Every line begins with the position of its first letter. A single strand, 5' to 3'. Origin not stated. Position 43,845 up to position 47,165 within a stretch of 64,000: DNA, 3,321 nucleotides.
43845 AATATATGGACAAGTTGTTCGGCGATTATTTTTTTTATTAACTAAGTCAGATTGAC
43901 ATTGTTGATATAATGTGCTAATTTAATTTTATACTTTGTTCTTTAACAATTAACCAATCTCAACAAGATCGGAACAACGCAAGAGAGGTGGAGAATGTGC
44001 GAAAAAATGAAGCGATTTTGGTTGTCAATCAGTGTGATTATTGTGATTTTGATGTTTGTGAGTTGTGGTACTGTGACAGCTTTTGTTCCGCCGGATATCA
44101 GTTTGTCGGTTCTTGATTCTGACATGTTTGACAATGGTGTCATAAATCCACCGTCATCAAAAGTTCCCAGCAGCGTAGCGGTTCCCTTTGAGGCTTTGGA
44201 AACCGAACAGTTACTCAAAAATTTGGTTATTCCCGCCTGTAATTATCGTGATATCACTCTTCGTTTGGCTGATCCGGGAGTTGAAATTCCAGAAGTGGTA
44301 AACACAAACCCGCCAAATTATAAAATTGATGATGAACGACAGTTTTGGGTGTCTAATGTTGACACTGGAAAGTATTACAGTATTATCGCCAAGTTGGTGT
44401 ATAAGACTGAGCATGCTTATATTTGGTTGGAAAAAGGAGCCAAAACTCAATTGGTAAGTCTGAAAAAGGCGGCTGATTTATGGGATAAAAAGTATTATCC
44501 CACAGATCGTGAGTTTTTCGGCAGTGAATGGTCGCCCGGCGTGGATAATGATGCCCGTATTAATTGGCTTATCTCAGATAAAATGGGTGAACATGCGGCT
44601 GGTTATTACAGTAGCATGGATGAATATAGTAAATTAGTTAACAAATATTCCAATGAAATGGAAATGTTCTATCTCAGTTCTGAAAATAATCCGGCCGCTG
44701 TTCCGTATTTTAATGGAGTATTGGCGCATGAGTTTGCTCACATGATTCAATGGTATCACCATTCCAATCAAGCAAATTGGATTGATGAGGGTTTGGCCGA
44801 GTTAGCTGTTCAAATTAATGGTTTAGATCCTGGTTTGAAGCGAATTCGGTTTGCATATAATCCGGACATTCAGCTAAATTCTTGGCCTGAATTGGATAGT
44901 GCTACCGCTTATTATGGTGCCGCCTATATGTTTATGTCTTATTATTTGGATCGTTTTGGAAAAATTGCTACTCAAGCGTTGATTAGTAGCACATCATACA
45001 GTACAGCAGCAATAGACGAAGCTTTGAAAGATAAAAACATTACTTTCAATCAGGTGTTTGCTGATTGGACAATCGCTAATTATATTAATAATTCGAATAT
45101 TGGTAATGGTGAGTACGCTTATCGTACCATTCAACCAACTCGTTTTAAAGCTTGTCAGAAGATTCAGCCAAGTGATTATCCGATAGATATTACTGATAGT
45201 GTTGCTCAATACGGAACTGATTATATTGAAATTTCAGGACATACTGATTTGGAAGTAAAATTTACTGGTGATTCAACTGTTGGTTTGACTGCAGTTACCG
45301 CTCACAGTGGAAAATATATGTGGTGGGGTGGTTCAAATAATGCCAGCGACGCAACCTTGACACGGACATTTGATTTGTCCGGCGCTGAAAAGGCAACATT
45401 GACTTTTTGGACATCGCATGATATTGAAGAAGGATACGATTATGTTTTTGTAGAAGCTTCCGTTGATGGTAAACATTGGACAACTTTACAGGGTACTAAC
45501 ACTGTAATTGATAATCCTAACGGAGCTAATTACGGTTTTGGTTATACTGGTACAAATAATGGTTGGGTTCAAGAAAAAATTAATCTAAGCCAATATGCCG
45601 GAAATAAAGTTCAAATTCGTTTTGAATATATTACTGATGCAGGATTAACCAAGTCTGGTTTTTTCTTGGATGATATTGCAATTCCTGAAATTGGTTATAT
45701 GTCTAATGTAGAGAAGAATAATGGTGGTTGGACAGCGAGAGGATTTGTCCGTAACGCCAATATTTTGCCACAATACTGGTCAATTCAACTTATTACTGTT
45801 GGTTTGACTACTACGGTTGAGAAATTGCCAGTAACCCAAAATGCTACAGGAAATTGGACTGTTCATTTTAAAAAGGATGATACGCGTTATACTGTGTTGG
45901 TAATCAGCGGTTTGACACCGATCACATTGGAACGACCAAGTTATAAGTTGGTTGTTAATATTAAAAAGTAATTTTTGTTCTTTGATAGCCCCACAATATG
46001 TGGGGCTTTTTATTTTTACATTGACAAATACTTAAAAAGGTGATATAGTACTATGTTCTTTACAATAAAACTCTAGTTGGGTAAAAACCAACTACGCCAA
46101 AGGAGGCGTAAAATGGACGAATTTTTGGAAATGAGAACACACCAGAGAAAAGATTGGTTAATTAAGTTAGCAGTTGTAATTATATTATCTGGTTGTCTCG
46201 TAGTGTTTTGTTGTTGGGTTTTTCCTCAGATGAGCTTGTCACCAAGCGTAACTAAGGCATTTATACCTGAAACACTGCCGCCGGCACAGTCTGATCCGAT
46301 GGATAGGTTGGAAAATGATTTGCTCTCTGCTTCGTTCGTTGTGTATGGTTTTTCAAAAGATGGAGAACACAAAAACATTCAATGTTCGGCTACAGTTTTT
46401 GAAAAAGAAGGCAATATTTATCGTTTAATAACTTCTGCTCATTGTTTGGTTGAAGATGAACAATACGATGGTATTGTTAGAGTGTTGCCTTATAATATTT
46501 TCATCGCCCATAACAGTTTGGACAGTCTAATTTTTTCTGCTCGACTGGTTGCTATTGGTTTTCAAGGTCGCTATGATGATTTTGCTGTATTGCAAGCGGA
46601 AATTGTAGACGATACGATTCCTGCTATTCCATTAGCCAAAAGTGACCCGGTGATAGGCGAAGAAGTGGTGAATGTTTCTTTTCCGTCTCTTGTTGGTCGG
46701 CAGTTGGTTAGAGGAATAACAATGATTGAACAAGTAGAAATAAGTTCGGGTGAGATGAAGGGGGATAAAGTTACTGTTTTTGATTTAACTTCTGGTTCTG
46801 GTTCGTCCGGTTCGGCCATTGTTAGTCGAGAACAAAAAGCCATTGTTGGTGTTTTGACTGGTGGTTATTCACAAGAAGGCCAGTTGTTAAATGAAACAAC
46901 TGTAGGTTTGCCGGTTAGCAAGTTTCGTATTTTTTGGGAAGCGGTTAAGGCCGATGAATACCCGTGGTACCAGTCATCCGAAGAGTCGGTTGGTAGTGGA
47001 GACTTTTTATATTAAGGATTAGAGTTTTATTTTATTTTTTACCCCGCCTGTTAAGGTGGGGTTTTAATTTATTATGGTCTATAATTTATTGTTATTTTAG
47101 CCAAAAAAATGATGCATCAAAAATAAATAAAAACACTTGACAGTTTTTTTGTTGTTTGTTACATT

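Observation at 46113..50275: Array of four consecutive paralogous secreted trypsin-like serine proteases with individual ribosome-binding sites and terminators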

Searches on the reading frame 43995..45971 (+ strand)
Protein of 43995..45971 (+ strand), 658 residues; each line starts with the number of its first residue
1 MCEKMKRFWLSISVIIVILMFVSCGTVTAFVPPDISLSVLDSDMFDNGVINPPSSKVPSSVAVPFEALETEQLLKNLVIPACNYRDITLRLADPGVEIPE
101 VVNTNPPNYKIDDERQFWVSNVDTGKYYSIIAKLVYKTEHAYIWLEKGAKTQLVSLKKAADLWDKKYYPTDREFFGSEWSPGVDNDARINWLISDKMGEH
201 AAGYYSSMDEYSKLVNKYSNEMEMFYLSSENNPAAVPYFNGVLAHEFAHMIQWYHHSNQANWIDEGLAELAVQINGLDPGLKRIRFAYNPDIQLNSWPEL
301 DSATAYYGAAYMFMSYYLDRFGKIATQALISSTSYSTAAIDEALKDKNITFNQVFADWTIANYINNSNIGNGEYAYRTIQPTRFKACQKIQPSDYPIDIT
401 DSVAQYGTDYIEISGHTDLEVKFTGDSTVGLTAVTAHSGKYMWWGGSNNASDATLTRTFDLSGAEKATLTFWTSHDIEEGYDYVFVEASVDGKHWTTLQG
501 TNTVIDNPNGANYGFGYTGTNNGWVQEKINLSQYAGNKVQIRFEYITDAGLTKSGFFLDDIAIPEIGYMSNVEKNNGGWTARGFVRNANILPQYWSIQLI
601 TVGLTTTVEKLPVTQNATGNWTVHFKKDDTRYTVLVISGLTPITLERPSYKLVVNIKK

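Call 3: search_protein_families(library=pfam, proteins=[window:43995-45971:+], max_evalue=0.1)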
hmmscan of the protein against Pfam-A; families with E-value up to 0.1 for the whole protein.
window:43995-45971:+ (658 aa): 2 families
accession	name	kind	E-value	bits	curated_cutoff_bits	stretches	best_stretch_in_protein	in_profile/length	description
PF20773.4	InhA-like_MAM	-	1.3e-32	113.3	26.9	1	429-587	27-189/191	Immune inhibitor A-like, MAM domain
PF04450.18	BSP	-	0.012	15.9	23.8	1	238-271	101-134/207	Peptidase of plants and bacteria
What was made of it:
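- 43896..46007 (+): Neighbouring InhA-like (M6-type) metallopeptidase lipoprotein gene (CDS 43995-45971). It is built like the protease units: promoter 43896-43924, GTTCTTT leader box 43938-43944, pre-terminator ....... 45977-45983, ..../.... terminator 45987-46007. Pfam InhA-like_MAM 1.3e-32 (call 3).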

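Call 24: search_protein_families(library=ncbifam, proteins=[window:43995-45971:+], max_evalue=0.01)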
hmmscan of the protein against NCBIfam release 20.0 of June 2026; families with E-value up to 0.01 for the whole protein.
window:43995-45971:+ (658 aa): 4 families
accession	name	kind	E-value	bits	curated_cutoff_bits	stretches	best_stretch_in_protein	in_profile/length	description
NF045524.1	MXAN_6640_HExxH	subfamily_domain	1.3e-10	41.5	140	1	242-393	114-272/290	MXAN_6640 family putative metalloprotease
NF038111.1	rhom_dep_M36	equivalog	3.3e-10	38.1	1700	1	428-566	1014-1166/1315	rhombosortase-dependent M36 family metallopeptidase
NF038128.1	choice_anch_J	domain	2.4e-08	34.4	30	1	448-563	59-162/162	choice-of-anchor J domain-containing protein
NF038112.1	myxo_dep_M36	subfamily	3.4e-07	27.8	1500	1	437-574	1018-1180/1604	myxosortase-dependent M36 family metallopeptidase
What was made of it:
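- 43896..46007 (+): HExxH-type metalloprotease hits in NCBIfam (call 24).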

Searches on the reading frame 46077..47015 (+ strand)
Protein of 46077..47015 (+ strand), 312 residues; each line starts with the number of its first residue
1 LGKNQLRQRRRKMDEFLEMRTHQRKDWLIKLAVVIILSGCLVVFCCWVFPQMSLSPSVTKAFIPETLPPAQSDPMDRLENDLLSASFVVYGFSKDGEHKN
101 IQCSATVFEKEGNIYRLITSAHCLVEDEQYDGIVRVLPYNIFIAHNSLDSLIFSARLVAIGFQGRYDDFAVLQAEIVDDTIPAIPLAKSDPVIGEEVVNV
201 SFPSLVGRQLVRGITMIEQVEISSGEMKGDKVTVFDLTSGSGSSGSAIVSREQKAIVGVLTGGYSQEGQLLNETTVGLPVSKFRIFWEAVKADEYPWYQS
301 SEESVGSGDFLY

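Call 3: search_protein_families(library=pfam, proteins=[window:46077-47015:+], max_evalue=0.1)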
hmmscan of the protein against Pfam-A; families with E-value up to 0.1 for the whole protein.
window:46077-47015:+ (312 aa): 3 families
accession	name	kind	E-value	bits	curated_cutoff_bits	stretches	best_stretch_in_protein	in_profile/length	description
PF13365.12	Trypsin_2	-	1.6e-10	42.4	27.6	1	103-259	1-144/144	Trypsin-like peptidase domain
PF00949.27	Peptidase_S7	-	0.023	15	20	1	227-267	81-120/131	Peptidase S7, Flavivirus NS3 serine protease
PF00089.32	Trypsin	-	0.027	14.7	20.6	1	117-269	37-204/220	Trypsin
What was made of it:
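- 46021..47062 (+): P1 unit. Promoter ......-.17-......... 46021-46049, leader box 46055-46061, SD AAGGAGG 46100-46106, CDS 46113-47015 (300 aa), terminator 47041-47062. N-terminal membrane anchor. Triad intact (TSAHC, DDFAVL, GSSGS). Trypsin_2 1.6e-10 (call 3).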

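Call 11: search_solved_structures(query=A1, max_evalue=1, show_alignments=2)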
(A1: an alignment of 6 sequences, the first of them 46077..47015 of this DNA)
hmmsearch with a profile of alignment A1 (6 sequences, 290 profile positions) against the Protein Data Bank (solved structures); distinct sequences matched with E-value up to 1: 63 (the best 60 are shown).
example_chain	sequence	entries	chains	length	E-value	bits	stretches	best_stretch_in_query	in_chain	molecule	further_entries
7w24_A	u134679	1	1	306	4.5e-05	26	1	139-258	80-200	Probable serine protease HtrA1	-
7w25_A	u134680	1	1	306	5.7e-05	25.7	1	139-258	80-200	Probable serine protease HtrA1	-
7w21_A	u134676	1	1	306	5.9e-05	25.6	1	138-258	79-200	Probable serine protease HtrA1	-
7w4v_A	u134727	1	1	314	6e-05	25.6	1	139-258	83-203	Probable serine protease HtrA1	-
7w4r_A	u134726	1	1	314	6.3e-05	25.5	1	139-258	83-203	Probable serine protease HtrA1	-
6ieo_A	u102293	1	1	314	6.5e-05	25.5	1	139-258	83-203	Probable serine protease HtrA (DEGP protein)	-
7w23_A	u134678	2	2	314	6.6e-05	25.5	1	139-258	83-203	Probable serine protease HtrA1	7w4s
7vyz_A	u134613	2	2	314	7.3e-05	25.3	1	139-258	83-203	Probable serine protease HtrA1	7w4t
7w22_A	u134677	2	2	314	9.6e-05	24.9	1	139-257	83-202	Probable serine protease HtrA1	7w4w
7vz0_A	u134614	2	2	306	0.0001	24.9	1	139-258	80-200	Probable serine protease HtrA1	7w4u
5y28_A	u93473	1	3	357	0.00015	24.3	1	114-257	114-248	Periplasmic serine endoprotease DegP-like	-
7xs0_A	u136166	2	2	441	0.00029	23.3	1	114-257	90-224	Periplasmic serine endoprotease DegP-like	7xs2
5y2d_A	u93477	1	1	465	0.00032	23.2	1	114-257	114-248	Periplasmic serine endoprotease DegP-like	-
5zvj_A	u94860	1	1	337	0.0005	22.6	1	139-257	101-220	Serine protease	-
3qo6_A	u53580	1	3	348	0.0006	22.3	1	122-255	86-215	Protease Do-like 1, chloroplastic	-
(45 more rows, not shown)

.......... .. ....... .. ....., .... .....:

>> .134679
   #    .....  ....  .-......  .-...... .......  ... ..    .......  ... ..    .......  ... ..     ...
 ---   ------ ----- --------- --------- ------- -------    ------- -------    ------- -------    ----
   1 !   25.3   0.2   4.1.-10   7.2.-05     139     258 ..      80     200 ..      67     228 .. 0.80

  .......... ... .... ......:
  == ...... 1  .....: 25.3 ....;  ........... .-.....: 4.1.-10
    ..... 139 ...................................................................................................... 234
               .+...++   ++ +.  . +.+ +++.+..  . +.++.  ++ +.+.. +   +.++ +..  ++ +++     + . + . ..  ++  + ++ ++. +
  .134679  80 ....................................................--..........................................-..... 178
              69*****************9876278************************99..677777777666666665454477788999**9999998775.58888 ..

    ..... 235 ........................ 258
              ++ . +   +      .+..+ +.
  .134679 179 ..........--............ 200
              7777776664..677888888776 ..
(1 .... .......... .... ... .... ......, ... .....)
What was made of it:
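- On Pfam PF13365 Trypsin_2 / clan PA serine peptidases: Asp and Ser align to the HtrA catalytic residues (call 11).
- A PDB profile search aligns DDFAVL and GSSGS to the HtrA catalytic Asp and Ser (call 11).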

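Call 24: search_protein_families(library=ncbifam, proteins=[window:46113-47015:+], max_evalue=0.01)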
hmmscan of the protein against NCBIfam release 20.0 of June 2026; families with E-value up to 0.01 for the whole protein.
window:46113-47015:+ (300 aa): 0 families

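Call 25: search_protein_families(library=padloc, proteins=[window:46113-47015:+], max_evalue=0.01)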
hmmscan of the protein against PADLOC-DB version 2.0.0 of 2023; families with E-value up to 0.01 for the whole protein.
window:46113-47015:+ (300 aa): 1 family
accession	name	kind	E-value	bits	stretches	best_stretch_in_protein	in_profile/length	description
PDLC04593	PDC-M35A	-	1.3e-08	32.9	1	92-256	24-186/216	-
